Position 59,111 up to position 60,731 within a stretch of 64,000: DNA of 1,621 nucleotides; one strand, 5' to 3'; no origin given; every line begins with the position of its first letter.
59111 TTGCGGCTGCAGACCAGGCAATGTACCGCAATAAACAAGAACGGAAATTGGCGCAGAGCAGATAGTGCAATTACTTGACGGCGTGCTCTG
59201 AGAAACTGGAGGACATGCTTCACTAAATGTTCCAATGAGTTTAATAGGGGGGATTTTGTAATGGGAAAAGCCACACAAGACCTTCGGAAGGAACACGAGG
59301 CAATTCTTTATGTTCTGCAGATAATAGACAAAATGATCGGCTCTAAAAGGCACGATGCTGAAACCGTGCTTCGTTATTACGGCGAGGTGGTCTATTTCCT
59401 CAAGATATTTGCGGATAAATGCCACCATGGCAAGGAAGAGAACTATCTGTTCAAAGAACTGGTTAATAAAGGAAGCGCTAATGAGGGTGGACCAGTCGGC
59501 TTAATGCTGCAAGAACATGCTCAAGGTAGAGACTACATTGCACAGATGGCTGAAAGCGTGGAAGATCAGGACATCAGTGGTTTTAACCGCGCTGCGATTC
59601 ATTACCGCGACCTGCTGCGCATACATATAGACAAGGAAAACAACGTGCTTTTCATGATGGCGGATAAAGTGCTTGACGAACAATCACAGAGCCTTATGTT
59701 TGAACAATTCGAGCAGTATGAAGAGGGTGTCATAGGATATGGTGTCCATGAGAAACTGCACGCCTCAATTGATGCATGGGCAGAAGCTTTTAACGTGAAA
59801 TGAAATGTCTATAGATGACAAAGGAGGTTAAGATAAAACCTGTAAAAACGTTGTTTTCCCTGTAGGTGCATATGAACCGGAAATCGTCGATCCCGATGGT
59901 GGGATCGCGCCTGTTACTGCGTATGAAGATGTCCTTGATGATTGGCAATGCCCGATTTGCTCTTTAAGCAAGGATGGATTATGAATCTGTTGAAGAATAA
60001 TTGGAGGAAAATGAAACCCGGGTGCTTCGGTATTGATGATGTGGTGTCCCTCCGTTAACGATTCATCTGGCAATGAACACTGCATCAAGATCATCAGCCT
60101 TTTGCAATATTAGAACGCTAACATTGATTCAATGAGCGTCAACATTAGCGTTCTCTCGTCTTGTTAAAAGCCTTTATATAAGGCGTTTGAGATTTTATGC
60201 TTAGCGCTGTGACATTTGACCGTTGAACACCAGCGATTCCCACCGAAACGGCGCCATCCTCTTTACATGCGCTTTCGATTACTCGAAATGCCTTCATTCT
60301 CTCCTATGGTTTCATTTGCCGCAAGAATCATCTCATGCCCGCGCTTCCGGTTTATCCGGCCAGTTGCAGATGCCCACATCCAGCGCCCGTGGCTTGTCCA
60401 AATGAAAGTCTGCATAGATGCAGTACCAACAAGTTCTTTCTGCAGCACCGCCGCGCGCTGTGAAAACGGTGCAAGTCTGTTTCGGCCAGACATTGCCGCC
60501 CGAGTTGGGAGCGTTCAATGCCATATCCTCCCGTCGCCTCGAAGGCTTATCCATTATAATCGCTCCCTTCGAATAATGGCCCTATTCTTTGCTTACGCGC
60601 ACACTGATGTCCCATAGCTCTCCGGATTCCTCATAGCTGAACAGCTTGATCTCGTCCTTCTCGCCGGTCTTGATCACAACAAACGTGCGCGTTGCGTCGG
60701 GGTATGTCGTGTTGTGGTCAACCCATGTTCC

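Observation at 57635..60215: Low-GC islet next to tRNA-Leu carrying a GGDEF cyclase, a hemerythrin and a decayed rubredoxin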

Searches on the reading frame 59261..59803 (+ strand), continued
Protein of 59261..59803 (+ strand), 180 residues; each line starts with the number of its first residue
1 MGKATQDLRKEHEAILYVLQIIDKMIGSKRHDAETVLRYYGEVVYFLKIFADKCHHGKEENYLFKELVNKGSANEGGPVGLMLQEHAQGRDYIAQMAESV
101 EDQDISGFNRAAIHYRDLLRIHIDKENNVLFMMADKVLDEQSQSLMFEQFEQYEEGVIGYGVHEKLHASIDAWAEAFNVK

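Call 34: find_encoding_contigs(protein=P0030, flank=5000, max_places=2)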
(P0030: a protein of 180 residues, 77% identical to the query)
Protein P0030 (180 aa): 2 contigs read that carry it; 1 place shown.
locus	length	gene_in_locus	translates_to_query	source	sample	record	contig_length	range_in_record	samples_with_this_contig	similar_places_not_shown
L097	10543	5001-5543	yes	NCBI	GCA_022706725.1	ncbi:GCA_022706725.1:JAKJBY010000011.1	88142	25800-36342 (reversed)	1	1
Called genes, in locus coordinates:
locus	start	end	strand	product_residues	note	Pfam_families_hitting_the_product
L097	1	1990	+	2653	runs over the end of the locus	PF10091:Glycoamylase, PF06165:GH94_b-supersand, PF17167:Glyco_hydro_94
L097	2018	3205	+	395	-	PF00390:malic, PF00208:ELFV_dehydrog (weak), PF03949:Malic_M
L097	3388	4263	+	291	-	PF01522:Polysacc_deac_1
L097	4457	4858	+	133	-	PF17428:DUF5412 (weak)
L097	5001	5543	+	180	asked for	PF01814:Hemerythrin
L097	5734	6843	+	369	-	PF01757:Acyl_transf_3, PF07786:HGSNAT_cat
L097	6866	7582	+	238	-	PF01427:Peptidase_M15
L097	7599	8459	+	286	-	-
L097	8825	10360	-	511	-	PF00474:SSF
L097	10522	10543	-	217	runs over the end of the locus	PF00702:Hydrolase, PF13419:HAD_2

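Call 36: search_solved_structures(query=window:59261-59803:+, max_evalue=0.01, show_alignments=2)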
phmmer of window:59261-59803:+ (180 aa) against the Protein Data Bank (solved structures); distinct sequences matched with E-value up to 0.01: 0.

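Call 43: search_protein_families(library=ncbifam, proteins=[window:59261-59803:+], max_evalue=0.01)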
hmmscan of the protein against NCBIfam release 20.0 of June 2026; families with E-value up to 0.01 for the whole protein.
window:59261-59803:+ (180 aa): 1 family
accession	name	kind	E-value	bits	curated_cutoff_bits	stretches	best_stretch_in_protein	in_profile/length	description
NF008221.0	PRK10992.1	equivalog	0.00077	19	254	1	54-134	128-216/220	iron-sulfur cluster repair protein YtfE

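Call 44: search_protein_families(library=pfam, proteins=[L087:1-567:+, L085:1791-2138:+], max_evalue=10)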
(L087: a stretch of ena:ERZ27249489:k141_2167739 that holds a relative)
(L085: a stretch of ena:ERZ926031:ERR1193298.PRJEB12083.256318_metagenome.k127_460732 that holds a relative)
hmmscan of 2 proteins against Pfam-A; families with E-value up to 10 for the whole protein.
L087:1-567:+ (189 aa): 6 families
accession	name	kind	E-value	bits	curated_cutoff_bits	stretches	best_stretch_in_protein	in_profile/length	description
PF00990.26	GGDEF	-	2.5e-40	138.3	23.8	1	33-184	2-161/161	Diguanylate cyclase, GGDEF domain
PF22335.1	Cas10-Cmr2_palm2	-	4.3e-05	24.1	27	1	111-185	58-132/133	Cas10/Cmr2, second palm domain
PF24898.2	GGDEF_GdpP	-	0.00048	20.9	30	1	72-186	4-117/126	Cyclic-di-AMP phosphodiesterase GdpP-like, GGDEF domain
PF00356.27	LacI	-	0.041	14.1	27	1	122-144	22-44/46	Bacterial regulatory proteins, lacI family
PF18093.7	Trm5_N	-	0.063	13.5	22.7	1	125-154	3-33/47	tRNA methyltransferase 5 N-terminal domain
PF14769.11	CLAMP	-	0.19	12.6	22.7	1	39-79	34-74/99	Flagellar C1a complex subunit C1a-32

L085:1791-2138:+ (115 aa): 3 families
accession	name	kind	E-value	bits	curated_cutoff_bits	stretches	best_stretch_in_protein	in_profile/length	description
PF07883.17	Cupin_2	-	1.6e-06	28.2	27.2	1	33-99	3-68/70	Cupin domain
PF07847.18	PCO_ADO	-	0.0055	16.6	27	1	13-65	29-81/201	PCO_ADO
PF21621.3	MPI_cupin_dom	-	0.095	13.1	27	1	48-75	28-55/79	Mannose-6-phosphate isomerase, cupin domain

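Call 47: find_related_loci(query=window:59261-59803:+, collection=metagenome_contigs, flank=5000)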
Query window:59261-59803:+ (180 aa) in metagenome_contigs; peptide patterns used: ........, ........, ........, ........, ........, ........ (x = any residue, [..] = any of these).
600 stretches matched a pattern (row limit reached: there are more); 579 encode a relative of the query (tblastn E <= 1e-3); the best 80 are kept; 80 distinct loci.
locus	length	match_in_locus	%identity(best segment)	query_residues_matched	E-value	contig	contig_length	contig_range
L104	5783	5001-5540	81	1-180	1e-98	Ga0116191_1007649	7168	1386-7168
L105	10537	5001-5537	82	1-179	3e-97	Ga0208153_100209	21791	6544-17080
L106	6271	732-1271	79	1-180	2e-95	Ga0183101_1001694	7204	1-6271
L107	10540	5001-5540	79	1-180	3e-95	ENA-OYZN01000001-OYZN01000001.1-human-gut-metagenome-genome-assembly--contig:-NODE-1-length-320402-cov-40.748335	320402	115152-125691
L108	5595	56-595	77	1-180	2e-93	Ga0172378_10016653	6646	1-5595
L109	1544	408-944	76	1-179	7e-99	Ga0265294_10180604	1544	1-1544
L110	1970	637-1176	74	1-180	2e-94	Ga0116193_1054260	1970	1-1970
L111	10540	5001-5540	69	1-180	2e-85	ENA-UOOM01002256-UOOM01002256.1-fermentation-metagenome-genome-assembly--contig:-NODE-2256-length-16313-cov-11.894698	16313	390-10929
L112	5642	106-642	70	1-179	3e-84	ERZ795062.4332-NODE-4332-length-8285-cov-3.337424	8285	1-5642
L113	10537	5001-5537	68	1-179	5e-82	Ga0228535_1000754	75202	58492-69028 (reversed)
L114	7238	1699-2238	67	1-180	5e-80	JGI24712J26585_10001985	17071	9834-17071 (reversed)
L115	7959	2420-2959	67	1-180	6e-80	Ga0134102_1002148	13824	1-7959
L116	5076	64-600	65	1-179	4e-78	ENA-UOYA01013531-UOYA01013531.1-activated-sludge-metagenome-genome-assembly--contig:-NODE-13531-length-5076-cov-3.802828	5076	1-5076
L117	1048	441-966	82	1-180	5e-84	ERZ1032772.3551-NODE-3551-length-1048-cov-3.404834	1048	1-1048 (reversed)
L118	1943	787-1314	65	1-177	2e-76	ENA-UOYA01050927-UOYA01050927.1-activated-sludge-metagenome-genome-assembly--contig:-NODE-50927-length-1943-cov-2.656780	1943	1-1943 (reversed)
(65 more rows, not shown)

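Call 59: find_related_loci(query=window:59261-59803:+, collection=viral_contigs, flank=5000)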
Query window:59261-59803:+ (180 aa) in viral_contigs; peptide patterns used: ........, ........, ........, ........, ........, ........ (x = any residue, [..] = any of these).
3 stretches matched a pattern, but none encodes a relative of the query by tblastn (E <= 1e-3).

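Call 61: search_dna_similar(query=window:59261-59803:+, collection=plasmids, mode=protein, max_rows=10)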
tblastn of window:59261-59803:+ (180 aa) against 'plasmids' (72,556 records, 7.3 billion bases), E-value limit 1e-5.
Records with a match: 11; places in all: 11; records where one place covers at least 80% of the query: 1.
Best place of each record, by identity: <60% 11.
By first word of the organism name: Clostridium 9; Desulfosarcina 1; Peptoclostridium 1.
By predicted mobility (MOB-suite, as given by PLSDB): non-mobilizable 10; mobilizable 1.
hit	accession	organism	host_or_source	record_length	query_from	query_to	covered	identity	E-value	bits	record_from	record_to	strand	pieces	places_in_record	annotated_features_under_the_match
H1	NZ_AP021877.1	Desulfosarcina ovata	-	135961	3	167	92%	39.7%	2e-26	112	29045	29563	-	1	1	hemerythrin domain-containing protein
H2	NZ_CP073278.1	Clostridium butyricum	Homo sapiens,cell culture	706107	43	154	62%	36.7%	4e-7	56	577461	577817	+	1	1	hemerythrin domain-containing protein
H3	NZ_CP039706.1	Clostridium butyricum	Homo sapiens,isolation from The first ...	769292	43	154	62%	36.1%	2e-7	57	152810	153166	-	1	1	hemerythrin domain-containing protein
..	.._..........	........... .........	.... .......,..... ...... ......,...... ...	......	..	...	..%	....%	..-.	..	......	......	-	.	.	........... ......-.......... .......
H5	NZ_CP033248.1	Clostridium butyricum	environment swab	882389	43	154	62%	36.1%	2e-7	57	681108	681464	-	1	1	hemerythrin domain-containing protein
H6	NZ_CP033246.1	Clostridium butyricum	Homo sapiens,stool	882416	43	154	62%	36.1%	2e-7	57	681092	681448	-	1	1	hemerythrin domain-containing protein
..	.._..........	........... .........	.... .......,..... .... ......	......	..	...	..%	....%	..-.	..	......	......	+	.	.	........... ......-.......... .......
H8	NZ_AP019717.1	Clostridium butyricum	-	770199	43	154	62%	36.1%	3e-7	57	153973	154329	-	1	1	hemerythrin domain-containing protein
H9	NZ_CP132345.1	Clostridium butyricum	Homo sapiens,Faeces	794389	43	154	62%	36.1%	3e-7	56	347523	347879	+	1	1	hemerythrin domain-containing protein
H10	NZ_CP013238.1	Clostridium butyricum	Microbial isolate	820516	43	154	62%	35.3%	7e-7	55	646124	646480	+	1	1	hemerythrin domain-containing protein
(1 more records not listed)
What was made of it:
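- Tried and rejected: Plasmid hemerythrins are at most 40% identical (call 61).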

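Call 74: predict_structure(alignment_id=A2)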
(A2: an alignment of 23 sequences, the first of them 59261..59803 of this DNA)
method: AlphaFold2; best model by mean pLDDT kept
length: 180 residues; sequences in the alignment: 23
mean_pLDDT: 93.2   pTM: 0.88
mean pLDDT of the five models: 93.2, 90.4, 90.1, 88.0, 84.4
residues with pLDDT >= 90: 148; 70-90: 31; 50-70: 1; < 50: 0
segments of 3 or more residues with pLDDT < 50: none
pLDDT, mean of each block of 10 residues (from residue 1): 94 96 89 90 96 94 93 84 96 98 97 98 94 93 96 89 89 92
secondary structure, 60 per line:
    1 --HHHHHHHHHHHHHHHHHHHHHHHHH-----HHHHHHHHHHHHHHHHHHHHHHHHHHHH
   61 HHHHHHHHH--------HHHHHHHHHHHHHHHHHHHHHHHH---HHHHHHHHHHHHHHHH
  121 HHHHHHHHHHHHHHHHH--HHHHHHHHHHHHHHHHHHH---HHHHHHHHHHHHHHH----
elements in order: H3-27 H33-69 H78-101 H105-137 H140-158 H162-176
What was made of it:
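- On Hemerythrin / HHE cation-binding domain: The model has pLDDT 93.2 and six helices (call 74).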

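Call 78: fold_search(model_id=the predicted structure, library=pdb)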
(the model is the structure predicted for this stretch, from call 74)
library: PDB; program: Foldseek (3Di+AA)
matches with E <= 10: 179; with E <= 0.001: 0
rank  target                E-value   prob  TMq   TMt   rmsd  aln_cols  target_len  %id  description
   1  3cax                  9.3e-03  1.00  0.69  0.37   2.9       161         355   18  Crystal structure of uncharacterized protein PF0695 (released 2008-03-18)
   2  9tav_B                4.8e-01  0.98  0.46  0.65   4.5       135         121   11  De novo photoenzyme photoABLE2 in complex with substrate (released 2026-03-25)
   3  3v5x_A                1.6e+00  0.72  0.48  0.56   4.8       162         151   12  Structure of FBXL5 hemerythrin domain, C2 cell (released 2012-01-25)
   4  1ls4_MODEL_1_A        1.6e+00  0.47  0.42  0.44   7.0       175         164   10  NMR structure of apolipophorin-III from Locusta migratoria (released 2003-06-17)
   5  2xra_A                1.9e+00  0.08  0.21  0.19  20.1       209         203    9  crystal structure of the HK20 Fab in complex with a gp41 mimetic 5- Helix (released 2010-12-15)
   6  3v5y_C                2.4e+00  0.63  0.51  0.60   4.7       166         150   11  Structure of FBXL5 hemerythrin domain, P2(1) cell (released 2012-01-25)
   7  4uy3                  2.6e+00  0.04  0.17  0.16  23.9       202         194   11  Cytoplasmic domain of bacterial cell division protein ezra (released 2014-10-22)
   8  8dt0_A                2.8e+00  0.20  0.33  0.39   7.9       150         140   14  Scaffolding protein functional sites using deep learning (released 2022-08-10)
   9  8s2f_BBB              2.8e+00  0.03  0.14  0.14  25.0       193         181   13  Crystal structure of Borrelia burgdorferi paralogous family 12 outer surface protein BBH37 (released 2025-03-05)
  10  2p0n_A                2.9e+00  0.89  0.65  0.71   3.9       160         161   16  NMB1532 protein from Neisseria meningitidis, unknown function (released 2007-03-27)
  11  2xld                  2.9e+00  0.44  0.41  0.55   5.4       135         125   12  Cytochrome c prime from Alcaligenes xylosoxidans: Ferrous R124Q variant (released 2010-11-10)
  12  4d4x                  2.9e+00  0.38  0.39  0.51   5.7       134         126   10  Nitrosyl complex of the D121I variant of cytochrome c prime from Alcaligenes xylosoxidans (released 2015-09-09)
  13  9tav_A                3.0e+00  0.72  0.48  0.65   4.1       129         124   11  De novo photoenzyme photoABLE2 in complex with substrate (released 2026-03-25)
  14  5jp7                  3.0e+00  0.25  0.37  0.48   6.3       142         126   11  Ferrous Leu 16 Val mutant of cytochrome c prime from Alcaligenes xylosoxidans (released 2017-03-08)
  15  7pi6_C                3.0e+00  0.03  0.15  0.14  22.5       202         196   12  Trypanosoma brucei ISG65 bound to human complement C3d (released 2022-07-27)
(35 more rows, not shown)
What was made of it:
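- On Hemerythrin / HHE cation-binding domain: The Foldseek E-values are weak (at best 9e-3) (call 78).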

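Call 80: search_protein_families(library=padloc, proteins=[window:59261-59803:+, L081:6478-7401:-], max_evalue=0.001)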
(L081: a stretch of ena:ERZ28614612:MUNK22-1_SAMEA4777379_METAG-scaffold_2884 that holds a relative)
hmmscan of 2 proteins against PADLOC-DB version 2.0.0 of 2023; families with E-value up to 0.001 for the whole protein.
window:59261-59803:+ (180 aa): 0 families

L081:6478-7401:- (307 aa): 0 families

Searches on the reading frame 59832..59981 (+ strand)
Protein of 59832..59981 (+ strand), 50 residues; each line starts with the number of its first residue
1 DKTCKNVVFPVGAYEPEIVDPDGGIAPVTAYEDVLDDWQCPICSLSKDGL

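Call 44: search_protein_families(library=pfam, proteins=[window:59832-59981:+], max_evalue=10)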
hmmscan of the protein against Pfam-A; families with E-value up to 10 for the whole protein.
seq(50 aa): 4 families
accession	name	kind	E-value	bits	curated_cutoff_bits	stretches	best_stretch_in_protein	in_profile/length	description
PF00301.25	Rubredoxin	-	3.1e-10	40.4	23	1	13-48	10-45/47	Rubredoxin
PF16988.10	Vps36-NZF-N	-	0.017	15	27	1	31-46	3-18/65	Vacuolar protein sorting 36 NZF-N zinc-finger domain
PF00641.23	Zn_ribbon_RanBP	-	0.065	12.9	27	1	36-45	3-12/30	Zn-finger in Ran binding protein and others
PF08459.17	UvrC_RNaseH_dom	-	0.36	11.1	22.3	1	16-48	79-114/159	UvrC RNAse H endonuclease domain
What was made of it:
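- Checked: The rubredoxin remnant frame is 59832-59984 and hits PF00301 positions 10-45 at 40 bits (call 44).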

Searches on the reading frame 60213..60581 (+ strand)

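Call 58: search_protein_families(library=pfam, proteins=[window:60213-60581:+], max_evalue=1)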
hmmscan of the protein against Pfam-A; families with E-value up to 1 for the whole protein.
seq(123 aa): 2 families
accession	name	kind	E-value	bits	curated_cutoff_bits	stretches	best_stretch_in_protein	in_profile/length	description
PF23416.1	DUF7107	-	0.033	15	24.6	1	65-86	17-38/48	Domain of unknown function (DUF7107)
PF12435.13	DUF3678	-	0.036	13.9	23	1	66-82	6-24/35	Protein of unknown function (DUF3678)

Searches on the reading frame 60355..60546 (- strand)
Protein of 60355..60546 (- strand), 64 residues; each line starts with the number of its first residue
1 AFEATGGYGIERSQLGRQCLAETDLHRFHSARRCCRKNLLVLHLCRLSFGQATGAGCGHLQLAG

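Call 58: search_protein_families(library=pfam, proteins=[window:60355-60546:-], max_evalue=1)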
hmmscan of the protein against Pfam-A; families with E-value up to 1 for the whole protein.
seq(64 aa): 1 family
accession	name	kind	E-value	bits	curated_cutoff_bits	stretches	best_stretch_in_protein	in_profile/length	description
PF11094.13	UL11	-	0.01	16.1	21.4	1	29-41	6-19/39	Membrane-associated tegument protein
